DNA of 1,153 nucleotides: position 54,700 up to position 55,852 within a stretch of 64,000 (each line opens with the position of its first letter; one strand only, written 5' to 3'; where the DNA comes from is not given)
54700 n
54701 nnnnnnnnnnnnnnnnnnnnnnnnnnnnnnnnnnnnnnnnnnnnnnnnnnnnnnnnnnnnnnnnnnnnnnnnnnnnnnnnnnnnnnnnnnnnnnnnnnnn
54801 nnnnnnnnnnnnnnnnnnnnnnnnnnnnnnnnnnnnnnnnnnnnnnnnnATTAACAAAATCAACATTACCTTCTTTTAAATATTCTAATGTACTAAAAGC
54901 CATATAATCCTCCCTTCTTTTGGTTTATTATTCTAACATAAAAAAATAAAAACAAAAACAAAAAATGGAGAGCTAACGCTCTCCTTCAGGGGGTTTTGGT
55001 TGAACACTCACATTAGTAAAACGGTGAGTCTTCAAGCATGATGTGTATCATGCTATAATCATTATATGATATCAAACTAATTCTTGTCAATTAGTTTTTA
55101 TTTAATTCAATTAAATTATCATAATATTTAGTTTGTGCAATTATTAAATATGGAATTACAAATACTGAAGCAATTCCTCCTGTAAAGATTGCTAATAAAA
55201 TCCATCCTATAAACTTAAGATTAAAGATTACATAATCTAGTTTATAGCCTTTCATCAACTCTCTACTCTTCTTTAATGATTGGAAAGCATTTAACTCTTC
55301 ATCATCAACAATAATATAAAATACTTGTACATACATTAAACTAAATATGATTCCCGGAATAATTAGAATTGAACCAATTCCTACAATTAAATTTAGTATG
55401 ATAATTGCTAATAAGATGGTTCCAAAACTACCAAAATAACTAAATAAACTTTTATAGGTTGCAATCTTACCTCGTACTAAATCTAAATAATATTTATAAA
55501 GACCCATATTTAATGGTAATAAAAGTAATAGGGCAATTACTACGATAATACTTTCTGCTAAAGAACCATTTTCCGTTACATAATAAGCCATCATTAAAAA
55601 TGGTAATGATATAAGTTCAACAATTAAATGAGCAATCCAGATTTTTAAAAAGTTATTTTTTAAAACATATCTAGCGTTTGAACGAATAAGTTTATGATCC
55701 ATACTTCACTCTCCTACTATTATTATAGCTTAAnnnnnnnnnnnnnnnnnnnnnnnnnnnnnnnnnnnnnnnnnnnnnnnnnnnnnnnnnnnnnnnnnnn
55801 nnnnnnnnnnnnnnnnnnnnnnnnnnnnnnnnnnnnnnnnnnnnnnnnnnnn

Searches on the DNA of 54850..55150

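Call 8: search_rna_families(source=window, start=54850, end=55150, threshold=evalue, max_evalue=10, show_alignments=3)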
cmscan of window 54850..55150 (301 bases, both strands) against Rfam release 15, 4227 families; matches with E-value up to 10: 11.
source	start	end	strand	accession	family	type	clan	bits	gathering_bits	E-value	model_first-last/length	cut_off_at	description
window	54895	55024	-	RF04180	BTnc231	Gene; sRNA;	-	20.6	80.4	0.039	1-154/154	no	Bacteroides sRNA BTnc231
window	54896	55001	+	RF01859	Phe_leader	Cis-reg; leader;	-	18.7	55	0.89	1-125/125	no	Phenylalanine leader peptide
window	54905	55045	-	RF00410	SNORA2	Gene; snRNA; snoRNA; HACA-box;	CL00021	16.8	70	1.5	1-137/137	no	Small nucleolar RNA SNORA2/SNORA34 family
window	54895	54987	-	RF01796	frnS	Gene; sRNA;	-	15.9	60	2.5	1-119/119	no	Fumarate/nitrate reductase regulator sRNA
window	54909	54971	-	RF00669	mir-96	Gene; miRNA;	-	15.3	65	1.8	1-78/78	no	mir-96 microRNA precursor family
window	54949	55081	-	RF02653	StyR-143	Gene; sRNA;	-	14.8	176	0.91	1-144/144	no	Salmonella enterica Typhi npcRNA 143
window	54913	55001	+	RF02607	AbsR25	Gene; sRNA;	-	14.6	47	3.9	1-164/164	no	Acinetobacter sRNA 25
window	54895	54983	-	RF03719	mir-3914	Gene; miRNA;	-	14.2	97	5.2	1-95/95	no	mir-3914 microRNA precursor family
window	54910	54972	-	RF00743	mir-308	Gene; miRNA;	-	13.3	60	6.3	1-63/63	no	mir-308 microRNA precursor family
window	54911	54988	-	RF02527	SSRC38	Gene; sRNA;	-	13.2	80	5.8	1-166/166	no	Streptococcus sRNA SSRC38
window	54935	54996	+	RF01675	CrcZ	Gene; sRNA;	-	8.5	95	3.3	310-370/398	no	Pseudomonas sRNA CrcZ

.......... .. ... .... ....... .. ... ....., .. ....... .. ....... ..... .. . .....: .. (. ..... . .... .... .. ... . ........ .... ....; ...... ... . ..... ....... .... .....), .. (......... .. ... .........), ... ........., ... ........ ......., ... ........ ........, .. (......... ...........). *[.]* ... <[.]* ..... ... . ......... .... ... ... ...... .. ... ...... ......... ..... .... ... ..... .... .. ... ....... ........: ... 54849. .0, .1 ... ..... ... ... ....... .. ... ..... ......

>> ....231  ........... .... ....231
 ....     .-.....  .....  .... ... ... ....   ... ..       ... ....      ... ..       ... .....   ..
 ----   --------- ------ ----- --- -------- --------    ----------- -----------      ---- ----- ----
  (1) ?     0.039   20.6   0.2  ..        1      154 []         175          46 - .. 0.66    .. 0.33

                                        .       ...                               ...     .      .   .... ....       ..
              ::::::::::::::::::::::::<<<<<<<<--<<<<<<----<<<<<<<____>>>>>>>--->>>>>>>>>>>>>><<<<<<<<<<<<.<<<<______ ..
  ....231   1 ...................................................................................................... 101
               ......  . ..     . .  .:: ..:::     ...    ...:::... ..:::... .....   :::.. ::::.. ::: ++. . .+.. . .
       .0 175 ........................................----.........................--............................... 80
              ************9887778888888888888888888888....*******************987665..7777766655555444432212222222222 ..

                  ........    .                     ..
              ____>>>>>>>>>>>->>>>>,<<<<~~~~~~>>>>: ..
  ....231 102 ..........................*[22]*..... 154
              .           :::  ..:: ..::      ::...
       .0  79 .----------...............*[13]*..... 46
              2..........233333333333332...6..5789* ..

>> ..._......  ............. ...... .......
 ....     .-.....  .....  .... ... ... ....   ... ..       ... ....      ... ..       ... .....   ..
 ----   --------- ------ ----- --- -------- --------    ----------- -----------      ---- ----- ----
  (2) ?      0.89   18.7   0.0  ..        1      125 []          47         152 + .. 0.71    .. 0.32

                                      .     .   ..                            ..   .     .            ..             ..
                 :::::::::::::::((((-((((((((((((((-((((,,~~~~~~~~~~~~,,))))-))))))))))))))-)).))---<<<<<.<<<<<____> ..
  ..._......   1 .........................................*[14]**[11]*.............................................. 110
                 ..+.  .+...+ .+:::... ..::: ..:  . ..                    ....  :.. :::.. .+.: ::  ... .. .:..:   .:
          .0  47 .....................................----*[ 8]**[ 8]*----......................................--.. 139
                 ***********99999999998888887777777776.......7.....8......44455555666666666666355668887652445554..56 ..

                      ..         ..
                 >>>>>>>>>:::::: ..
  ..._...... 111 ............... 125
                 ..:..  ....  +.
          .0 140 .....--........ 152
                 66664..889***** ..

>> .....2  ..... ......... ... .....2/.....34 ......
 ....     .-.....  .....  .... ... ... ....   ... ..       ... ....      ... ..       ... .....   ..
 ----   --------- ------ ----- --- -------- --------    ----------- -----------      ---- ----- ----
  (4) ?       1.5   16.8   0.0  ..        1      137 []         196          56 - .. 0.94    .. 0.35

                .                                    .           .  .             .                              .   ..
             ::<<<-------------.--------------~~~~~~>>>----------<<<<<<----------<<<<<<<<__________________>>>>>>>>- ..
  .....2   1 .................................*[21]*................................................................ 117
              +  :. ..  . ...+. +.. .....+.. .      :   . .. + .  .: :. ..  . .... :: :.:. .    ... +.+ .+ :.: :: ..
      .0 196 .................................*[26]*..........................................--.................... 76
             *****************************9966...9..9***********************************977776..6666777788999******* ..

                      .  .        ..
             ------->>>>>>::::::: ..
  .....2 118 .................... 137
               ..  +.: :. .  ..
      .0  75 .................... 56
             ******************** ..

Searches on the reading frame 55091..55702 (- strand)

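Call 7: search_protein_families(library=pfam, proteins=[window:55091-55702:-])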
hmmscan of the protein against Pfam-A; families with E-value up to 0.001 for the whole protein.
window:55091-55702:- (203 aa): 1 family
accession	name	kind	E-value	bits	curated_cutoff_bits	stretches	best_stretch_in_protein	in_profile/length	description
PF06161.16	DUF975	-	4.1e-26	92.7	34.8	2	112-199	154-241/243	Protein of unknown function (DUF975)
